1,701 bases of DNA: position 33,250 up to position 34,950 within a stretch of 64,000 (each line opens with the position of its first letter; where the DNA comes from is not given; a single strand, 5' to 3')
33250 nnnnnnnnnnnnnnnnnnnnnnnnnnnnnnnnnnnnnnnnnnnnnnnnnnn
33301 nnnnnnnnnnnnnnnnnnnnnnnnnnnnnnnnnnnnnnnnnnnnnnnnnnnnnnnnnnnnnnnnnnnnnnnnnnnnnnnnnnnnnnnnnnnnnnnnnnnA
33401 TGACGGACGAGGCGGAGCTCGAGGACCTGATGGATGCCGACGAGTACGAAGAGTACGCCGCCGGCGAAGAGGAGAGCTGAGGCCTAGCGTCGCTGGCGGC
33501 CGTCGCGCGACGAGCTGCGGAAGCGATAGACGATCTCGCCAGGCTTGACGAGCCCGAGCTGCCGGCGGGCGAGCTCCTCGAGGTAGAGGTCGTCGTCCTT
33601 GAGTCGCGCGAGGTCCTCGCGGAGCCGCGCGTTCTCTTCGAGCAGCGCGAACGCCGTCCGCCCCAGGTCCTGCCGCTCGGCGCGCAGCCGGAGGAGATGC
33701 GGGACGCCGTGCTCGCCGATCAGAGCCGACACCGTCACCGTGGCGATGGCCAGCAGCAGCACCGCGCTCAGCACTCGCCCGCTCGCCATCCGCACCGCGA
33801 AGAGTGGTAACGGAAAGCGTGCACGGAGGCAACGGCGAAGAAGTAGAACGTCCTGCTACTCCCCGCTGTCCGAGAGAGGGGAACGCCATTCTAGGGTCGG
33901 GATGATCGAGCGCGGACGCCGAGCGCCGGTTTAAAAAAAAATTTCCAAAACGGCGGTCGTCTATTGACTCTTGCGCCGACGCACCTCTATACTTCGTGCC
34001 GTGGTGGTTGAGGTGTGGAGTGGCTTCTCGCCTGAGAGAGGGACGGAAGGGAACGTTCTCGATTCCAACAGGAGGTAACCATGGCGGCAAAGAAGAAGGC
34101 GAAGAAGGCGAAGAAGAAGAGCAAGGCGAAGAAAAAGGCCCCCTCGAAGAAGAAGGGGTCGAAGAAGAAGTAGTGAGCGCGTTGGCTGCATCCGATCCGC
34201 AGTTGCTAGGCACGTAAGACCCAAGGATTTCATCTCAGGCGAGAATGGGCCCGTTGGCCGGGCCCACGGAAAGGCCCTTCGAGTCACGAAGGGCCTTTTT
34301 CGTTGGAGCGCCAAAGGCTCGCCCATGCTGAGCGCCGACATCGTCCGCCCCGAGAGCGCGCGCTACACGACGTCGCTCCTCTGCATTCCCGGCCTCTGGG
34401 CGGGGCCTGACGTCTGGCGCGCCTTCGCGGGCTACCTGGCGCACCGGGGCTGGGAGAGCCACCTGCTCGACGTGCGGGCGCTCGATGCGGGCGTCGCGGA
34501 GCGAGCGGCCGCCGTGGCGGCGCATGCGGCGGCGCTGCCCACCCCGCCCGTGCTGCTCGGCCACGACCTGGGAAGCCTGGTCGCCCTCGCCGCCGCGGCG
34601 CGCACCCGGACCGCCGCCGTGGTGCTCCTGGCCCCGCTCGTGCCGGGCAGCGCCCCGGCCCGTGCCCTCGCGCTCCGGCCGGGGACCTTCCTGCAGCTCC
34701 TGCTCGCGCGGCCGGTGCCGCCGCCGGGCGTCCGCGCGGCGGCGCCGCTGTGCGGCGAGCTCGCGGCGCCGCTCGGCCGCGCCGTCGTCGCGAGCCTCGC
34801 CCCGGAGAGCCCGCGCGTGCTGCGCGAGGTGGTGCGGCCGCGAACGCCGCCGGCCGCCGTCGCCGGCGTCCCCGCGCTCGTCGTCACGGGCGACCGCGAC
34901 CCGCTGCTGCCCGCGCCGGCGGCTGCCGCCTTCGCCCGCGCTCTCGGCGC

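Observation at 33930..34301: Stand-alone expression unit for a 30-aa lysine/alanine-rich micro-protein (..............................)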

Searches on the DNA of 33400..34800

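Call 3: search_rna_families(source=window, start=33400, end=34800, threshold=evalue, max_evalue=10, show_alignments=3)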
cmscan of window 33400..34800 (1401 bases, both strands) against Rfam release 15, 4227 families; matches with E-value up to 10: 9.
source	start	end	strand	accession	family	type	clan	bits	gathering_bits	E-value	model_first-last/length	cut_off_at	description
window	34243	34299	-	RF02833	Scr3202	Gene; sRNA;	-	24.3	52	0.72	1-95/95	no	Streptomyces RNA 3202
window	34122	34193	-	RF00519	suhB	Gene; sRNA;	CL00108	22.6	41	0.058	1-77/77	no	Makes More Granules Regulator RNA (mmgR)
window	34471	34514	+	RF03934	mir-m107-1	Gene; miRNA;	-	20.6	83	0.85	1-65/65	no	mir-m107-1 microRNA precursor family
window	34471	34514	-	RF03934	mir-m107-1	Gene; miRNA;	-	19.3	83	1.8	1-65/65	no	mir-m107-1 microRNA precursor family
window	33628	33705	+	RF01523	TB10Cs1H2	Gene; snRNA; snoRNA; HACA-box;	-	17.4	50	2.3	1-63/63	no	Trypanosomatid snoRNA TB10Cs1H2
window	34264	34364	-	RF02139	HOXA11-AS1_3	Gene; lncRNA;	-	16.8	50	5.5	1-98/98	no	HOXA11 antisense RNA 1 conserved region 3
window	33855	34010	+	RF02132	HOXB13-AS1_1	Gene; lncRNA;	-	14.1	60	3.6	1-136/136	no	HOXB13 antisense RNA 1 conserved region 1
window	33745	33876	-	RF00080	Manganese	Cis-reg; riboswitch;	-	13.5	45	0.38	1-177/177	no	Manganese Mn2+ riboswitch aptamer (yybP-ykoY)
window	33400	33507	+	RF00226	IRES_n-myc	Cis-reg; IRES;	-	9.3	40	2.1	241-322/322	5'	n-myc internal ribosome entry site (IRES)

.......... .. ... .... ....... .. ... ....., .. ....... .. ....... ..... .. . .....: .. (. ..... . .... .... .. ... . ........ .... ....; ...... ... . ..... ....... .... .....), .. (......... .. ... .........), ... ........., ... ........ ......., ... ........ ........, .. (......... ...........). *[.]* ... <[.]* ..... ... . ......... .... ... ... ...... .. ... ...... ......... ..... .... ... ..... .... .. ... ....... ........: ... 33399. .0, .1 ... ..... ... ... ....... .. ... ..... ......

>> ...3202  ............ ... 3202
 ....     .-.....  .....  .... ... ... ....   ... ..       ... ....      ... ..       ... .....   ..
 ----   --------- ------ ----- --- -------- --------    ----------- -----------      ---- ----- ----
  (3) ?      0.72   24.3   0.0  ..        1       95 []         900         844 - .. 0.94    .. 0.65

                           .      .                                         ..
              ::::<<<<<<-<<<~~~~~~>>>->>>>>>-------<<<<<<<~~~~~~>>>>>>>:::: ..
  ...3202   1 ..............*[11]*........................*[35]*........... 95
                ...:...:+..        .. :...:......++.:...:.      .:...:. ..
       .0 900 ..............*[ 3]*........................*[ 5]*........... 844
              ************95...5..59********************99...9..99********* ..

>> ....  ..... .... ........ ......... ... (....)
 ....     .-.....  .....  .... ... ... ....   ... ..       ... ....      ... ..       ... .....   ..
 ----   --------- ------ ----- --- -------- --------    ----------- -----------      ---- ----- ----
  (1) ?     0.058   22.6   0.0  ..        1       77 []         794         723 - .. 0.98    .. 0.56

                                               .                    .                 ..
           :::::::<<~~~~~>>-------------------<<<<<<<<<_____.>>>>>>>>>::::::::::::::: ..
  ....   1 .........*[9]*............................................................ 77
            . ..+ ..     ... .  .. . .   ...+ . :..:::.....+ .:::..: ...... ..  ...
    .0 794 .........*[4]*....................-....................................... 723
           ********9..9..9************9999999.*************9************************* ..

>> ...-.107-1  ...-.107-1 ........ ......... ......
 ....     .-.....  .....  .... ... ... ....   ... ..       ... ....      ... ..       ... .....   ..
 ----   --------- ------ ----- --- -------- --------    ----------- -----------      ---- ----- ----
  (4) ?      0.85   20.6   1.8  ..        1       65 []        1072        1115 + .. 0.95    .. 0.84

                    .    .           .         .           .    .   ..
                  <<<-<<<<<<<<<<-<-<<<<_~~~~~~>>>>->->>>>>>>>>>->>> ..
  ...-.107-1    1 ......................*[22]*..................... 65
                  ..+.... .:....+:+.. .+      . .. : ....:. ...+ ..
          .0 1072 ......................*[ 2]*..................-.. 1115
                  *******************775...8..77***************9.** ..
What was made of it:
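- On Known RNA families (Rfam 15): Only sub-threshold chance-level hits in 33400-34800 (call 3).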

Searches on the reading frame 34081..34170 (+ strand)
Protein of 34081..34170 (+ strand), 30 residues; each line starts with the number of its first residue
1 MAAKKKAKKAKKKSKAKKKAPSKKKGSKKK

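Call 6: find_encoding_contigs(protein=window:34081-34170:+, flank=3000, max_places=10)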
Protein seq(30 aa) (30 aa): 23 contigs read that carry it; 10 places shown.
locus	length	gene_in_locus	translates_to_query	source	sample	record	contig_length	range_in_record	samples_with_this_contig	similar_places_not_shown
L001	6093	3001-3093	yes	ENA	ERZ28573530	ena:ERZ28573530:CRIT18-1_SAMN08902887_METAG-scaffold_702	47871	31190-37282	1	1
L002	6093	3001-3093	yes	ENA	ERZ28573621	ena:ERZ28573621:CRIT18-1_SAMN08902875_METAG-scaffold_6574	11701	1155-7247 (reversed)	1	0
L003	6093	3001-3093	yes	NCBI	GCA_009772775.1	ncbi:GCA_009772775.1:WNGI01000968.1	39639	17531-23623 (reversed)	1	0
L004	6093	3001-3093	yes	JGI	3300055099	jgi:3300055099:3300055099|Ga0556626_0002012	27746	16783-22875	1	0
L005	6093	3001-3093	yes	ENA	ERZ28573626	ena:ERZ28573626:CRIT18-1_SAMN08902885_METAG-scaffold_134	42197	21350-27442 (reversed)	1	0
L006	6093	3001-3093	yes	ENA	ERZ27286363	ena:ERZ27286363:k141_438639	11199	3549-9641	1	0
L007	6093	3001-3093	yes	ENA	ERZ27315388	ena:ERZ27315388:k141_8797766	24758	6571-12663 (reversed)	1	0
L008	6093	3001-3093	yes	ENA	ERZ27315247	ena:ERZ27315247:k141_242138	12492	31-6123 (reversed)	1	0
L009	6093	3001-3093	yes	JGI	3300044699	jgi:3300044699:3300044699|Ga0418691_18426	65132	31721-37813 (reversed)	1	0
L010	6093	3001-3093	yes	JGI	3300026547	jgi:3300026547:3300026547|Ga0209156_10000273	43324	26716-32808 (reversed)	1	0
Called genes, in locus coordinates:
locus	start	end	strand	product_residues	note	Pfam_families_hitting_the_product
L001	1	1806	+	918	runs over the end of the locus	PF08471:Ribonuc_red_2_N, PF02867:Ribonuc_red_lgC, PF12637:TSCPD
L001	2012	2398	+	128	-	PF01597:GCV_H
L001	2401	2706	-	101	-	PF04977:DivIC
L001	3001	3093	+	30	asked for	-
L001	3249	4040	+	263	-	PF00561:Abhydrolase_1 (weak), PF12146:Hydrolase_4 (faint), PF12697:Abhydrolase_6, PF06821:Ser_hydrolase (faint)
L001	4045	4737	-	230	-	PF01507:PAPS_reduct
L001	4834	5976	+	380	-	PF00108:Thiolase_N, PF02803:Thiolase_C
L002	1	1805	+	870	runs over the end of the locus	PF08471:Ribonuc_red_2_N, PF02867:Ribonuc_red_lgC, PF12637:TSCPD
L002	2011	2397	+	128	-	PF01597:GCV_H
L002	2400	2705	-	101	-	PF04977:DivIC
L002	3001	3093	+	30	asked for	-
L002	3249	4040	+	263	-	PF00561:Abhydrolase_1 (weak), PF12146:Hydrolase_4 (faint), PF12697:Abhydrolase_6, PF06821:Ser_hydrolase (faint)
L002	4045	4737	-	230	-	PF01507:PAPS_reduct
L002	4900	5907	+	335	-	PF00108:Thiolase_N, PF02803:Thiolase_C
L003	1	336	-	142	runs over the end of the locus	-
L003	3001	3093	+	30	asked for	-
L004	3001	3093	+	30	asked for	-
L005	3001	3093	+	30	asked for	-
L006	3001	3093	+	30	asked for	-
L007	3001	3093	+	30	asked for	-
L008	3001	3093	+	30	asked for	-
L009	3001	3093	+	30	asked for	-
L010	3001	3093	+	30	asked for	-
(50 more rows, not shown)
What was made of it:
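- Checked: The exact peptide has been called in 479 collection blocks (call 6).
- The exact peptide is found in 479 metagenome blocks (call 6).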

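Call 10: list_cluster_members(proteins=[window:34081-34170:+])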
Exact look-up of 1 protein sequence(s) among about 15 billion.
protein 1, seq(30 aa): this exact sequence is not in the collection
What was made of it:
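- Tried and rejected: list_cluster_members reported that the exact peptide is not in that collection (call 10).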

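Call 11: search_protein_families(library=ncbifam, proteins=[window:34081-34170:+], max_evalue=10)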
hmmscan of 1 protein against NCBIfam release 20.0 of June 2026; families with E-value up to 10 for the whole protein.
seq(30 aa): 0 families

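Call 12: search_protein_families(library=pfam, proteins=[window:34081-34170:+], max_evalue=10)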
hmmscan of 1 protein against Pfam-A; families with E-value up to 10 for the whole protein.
seq(30 aa): 0 families
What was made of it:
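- On Small ribosomal proteins (bS22 / bL37 / bTHX / eL41): 0 families in NCBIfam and Pfam at E up to 10 (calls 11, 12).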

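Call 29: search_solved_structures(query=window:34081-34170:+, max_evalue=10, show_alignments=3)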
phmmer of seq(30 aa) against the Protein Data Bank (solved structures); distinct sequences matched with E-value up to 10: 0.
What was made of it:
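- On Small ribosomal proteins (bS22 / bL37 / bTHX / eL41): 0 PDB chains at E up to 10 (call 29).
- Closest known: Tiny basic ribosomal proteins bS22, bL37, bTHX. Different: No sequence match in NCBIfam, Pfam or PDB (calls 11, 12, 29).
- No match in NCBIfam, Pfam or PDB chains, which include solved ribosomes (calls 11, 12, 29).
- Tried and rejected: Pfam, NCBIfam and PDB returned 0 hits (calls 11, 12, 29).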

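Call 37: search_protein_representatives(protein=window:34081-34170:+)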
Query: 30 residues. Proteins with E-value up to 0.001 (for the whole library): 0; up to 1e-10: 0; up to 1e-30: 0. The best 0 are listed.
